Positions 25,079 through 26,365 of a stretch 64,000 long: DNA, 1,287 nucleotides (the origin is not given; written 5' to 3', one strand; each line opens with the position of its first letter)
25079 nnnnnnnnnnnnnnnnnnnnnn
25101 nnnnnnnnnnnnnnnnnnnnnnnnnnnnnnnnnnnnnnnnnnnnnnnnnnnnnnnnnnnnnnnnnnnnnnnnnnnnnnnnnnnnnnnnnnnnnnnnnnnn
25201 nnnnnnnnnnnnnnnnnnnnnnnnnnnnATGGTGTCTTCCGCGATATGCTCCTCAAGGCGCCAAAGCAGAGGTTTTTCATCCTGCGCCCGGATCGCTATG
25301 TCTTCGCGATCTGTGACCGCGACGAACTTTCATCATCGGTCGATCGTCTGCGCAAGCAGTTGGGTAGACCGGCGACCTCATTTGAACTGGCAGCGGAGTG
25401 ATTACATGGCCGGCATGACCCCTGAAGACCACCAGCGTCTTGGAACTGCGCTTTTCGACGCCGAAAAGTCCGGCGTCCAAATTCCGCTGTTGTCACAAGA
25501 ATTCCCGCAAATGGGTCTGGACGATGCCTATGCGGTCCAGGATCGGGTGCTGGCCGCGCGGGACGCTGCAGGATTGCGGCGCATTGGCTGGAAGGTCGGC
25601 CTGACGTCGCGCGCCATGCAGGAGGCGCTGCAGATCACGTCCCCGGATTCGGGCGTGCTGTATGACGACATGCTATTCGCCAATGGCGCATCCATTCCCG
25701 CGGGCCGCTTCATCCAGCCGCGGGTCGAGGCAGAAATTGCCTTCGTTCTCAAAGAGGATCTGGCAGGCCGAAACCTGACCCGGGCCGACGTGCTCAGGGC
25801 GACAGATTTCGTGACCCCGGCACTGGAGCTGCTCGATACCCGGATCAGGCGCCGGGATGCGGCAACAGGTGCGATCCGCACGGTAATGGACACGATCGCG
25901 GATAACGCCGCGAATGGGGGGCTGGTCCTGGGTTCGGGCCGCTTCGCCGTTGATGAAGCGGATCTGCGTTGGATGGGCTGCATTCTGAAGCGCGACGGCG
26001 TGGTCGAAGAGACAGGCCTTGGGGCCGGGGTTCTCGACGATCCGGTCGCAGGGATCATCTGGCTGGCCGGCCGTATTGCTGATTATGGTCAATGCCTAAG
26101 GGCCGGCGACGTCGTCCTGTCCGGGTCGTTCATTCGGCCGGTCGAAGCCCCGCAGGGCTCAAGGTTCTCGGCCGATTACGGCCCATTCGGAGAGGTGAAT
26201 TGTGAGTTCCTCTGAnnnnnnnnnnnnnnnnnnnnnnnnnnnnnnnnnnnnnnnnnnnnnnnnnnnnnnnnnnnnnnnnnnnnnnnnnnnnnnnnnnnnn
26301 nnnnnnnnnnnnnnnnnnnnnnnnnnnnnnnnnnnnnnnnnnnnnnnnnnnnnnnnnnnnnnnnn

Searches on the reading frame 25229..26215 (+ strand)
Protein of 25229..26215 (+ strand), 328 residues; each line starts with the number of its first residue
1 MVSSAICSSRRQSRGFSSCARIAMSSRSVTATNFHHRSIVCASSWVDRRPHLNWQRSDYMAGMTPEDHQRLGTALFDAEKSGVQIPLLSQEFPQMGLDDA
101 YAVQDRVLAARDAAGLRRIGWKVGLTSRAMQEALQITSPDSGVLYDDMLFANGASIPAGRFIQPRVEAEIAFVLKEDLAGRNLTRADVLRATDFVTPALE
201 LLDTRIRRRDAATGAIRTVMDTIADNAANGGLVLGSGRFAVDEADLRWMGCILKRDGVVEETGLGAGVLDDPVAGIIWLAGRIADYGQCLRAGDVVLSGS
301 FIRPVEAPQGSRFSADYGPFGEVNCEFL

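Call 10: search_protein_families(library=ncbifam, proteins=[window:25229-26215:+], max_evalue=0.00001)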
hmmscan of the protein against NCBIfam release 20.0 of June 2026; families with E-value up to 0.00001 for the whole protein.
window:25229-26215:+ (328 aa): 4 families
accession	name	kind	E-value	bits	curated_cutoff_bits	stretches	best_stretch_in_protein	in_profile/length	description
TIGR02312.1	HpaH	equivalog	1.1e-106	356.3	351.5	1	69-327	8-266/267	2-oxo-hept-4-ene-1,7-dioate hydratase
TIGR03220.1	catechol_dmpE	equivalog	1.6e-60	204.7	408.8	1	68-327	2-255/255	2-oxopent-4-enoate hydratase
TIGR03218.1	catechol_dmpH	equivalog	1.4e-49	168.8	350.55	1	65-327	7-263/263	2-oxo-3-hexenedioate decarboxylase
NF008461.0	PRK11342.1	equivalog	5.6e-49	166.8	350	1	67-327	5-259/269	2-keto-4-pentenoate hydratase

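Call 75: search_solved_structures(query=window:25406-26215:+, max_evalue=1e-10)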
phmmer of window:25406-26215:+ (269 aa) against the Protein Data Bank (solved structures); distinct sequences matched with E-value up to 1e-10: 7.
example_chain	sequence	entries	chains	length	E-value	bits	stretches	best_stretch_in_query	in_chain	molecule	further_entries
2eb4_A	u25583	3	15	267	5e-76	258.7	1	9-269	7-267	2-oxo-hept-3-ene-1,7-dioate hydratase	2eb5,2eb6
8ih6_A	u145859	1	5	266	1.3e-40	142.5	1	7-265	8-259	2-oxopent-4-enoate hydratase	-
2wqt_A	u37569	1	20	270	3e-36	128.3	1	20-267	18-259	2-KETO-4-PENTENOATE HYDRATASE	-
1sv6_A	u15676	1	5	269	3.1e-36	128.2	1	20-267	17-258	2-keto-4-pentenoate hydratase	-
5d2i_A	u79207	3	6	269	9.8e-36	126.6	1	12-269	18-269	4-oxalocrotonate decarboxylase NahK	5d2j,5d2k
5d2f_A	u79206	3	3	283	1.2e-35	126.3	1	12-269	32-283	4-oxalocrotonate decarboxylase NahK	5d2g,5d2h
8ih6_F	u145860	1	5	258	6.2e-28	101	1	11-248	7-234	4-oxalocrotonate decarboxylase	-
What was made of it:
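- The hydratase matches the C7-dioate enzyme much better than the C5 enzymes (calls 10, 75).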
